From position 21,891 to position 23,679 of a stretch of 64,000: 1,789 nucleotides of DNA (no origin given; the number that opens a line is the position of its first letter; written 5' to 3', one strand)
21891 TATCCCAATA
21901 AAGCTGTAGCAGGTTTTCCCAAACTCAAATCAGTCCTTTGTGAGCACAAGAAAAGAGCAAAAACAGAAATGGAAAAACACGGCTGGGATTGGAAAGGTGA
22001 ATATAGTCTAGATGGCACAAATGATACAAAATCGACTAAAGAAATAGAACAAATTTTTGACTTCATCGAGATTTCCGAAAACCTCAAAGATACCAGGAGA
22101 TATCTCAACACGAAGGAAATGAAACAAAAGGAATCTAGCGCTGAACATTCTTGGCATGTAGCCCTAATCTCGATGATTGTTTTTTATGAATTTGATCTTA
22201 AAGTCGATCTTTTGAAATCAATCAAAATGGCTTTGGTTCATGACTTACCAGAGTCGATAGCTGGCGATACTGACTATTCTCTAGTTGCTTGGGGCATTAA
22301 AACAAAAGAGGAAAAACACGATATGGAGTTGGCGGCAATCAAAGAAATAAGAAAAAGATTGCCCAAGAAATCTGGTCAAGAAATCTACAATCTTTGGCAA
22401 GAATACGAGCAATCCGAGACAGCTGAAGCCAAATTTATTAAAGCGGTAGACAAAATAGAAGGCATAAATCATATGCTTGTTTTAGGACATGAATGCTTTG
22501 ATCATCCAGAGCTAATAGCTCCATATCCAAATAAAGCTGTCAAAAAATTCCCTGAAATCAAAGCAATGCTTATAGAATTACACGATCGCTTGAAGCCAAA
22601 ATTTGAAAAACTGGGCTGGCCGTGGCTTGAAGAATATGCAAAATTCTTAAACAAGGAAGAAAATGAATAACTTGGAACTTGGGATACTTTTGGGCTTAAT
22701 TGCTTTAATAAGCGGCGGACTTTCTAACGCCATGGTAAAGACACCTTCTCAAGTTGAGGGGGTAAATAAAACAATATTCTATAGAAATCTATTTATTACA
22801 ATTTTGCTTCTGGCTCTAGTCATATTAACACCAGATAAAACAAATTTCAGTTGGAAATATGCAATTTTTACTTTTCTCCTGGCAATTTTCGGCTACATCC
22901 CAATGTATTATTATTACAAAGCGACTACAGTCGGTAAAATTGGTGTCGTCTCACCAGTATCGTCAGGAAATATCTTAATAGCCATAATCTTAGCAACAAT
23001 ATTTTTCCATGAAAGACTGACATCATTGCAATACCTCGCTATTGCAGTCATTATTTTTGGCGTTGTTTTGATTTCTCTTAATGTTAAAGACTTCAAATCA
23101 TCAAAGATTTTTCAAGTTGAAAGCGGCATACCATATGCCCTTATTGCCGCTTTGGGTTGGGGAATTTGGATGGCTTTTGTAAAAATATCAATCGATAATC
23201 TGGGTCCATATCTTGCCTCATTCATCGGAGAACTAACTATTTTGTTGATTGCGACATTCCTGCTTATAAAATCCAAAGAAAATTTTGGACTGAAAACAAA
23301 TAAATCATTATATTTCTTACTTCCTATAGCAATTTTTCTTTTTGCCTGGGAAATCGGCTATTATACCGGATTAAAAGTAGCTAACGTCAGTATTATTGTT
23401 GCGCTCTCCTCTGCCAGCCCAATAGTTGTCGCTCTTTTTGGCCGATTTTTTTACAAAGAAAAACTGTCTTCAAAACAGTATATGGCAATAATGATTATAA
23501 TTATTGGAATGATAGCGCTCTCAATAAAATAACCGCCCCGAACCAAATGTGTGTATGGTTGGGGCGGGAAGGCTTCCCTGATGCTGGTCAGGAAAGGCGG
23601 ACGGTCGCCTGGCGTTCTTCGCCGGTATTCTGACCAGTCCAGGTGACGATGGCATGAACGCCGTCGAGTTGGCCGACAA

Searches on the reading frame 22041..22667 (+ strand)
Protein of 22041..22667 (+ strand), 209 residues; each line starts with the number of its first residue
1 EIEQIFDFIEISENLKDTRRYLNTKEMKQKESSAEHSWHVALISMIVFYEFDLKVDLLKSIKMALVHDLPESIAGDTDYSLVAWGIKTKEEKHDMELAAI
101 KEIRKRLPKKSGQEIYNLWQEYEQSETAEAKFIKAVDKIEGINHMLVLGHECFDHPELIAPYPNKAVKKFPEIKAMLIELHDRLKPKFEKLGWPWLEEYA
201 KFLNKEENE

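Call 36: find_related_loci(query=A1, collection=metagenome_contigs, flank=5000)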
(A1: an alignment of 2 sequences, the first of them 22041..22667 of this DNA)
Query A1 (209 aa) in metagenome_contigs; peptide patterns used: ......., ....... (x = any residue, [..] = any of these).
380 stretches matched a pattern; 13 encode a relative of the query (tblastn E <= 1e-3); 13 distinct loci.
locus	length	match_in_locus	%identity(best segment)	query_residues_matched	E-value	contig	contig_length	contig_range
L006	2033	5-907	59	3-199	2e-76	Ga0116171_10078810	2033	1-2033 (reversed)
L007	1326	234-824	45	2-199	1e-54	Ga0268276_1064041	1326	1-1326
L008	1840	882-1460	43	2-195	2e-52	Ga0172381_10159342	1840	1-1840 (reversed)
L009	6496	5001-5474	39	1-164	7e-30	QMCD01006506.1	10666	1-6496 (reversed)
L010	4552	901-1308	41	2-143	2e-26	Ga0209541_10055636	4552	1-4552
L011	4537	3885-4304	38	31-189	1e-20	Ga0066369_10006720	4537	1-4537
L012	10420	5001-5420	38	31-189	2e-20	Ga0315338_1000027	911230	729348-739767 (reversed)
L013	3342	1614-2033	38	31-189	4e-20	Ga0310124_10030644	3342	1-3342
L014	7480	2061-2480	38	31-189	6e-20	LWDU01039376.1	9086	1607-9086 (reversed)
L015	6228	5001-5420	38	31-189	6e-20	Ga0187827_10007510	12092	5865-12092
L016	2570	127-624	34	2-146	3e-17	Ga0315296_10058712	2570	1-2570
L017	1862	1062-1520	29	2-146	1e-15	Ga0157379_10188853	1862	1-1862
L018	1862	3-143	46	99-146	3e-9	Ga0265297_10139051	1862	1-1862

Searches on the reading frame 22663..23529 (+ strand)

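Call 105: search_protein_families(library=pfam, max_evalue=0.00001, proteins=[window:22663-23529:+])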
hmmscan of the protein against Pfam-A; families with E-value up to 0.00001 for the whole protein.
window:22663-23529:+ (289 aa): 2 families
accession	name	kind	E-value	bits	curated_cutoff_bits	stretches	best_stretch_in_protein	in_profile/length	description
PF00892.27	EamA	-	3.9e-33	115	28.2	2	154-287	2-134/135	EamA-like transporter family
PF06800.18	Sugar_transport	-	5e-08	33.1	26.3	1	45-284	33-271/280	Sugar transport protein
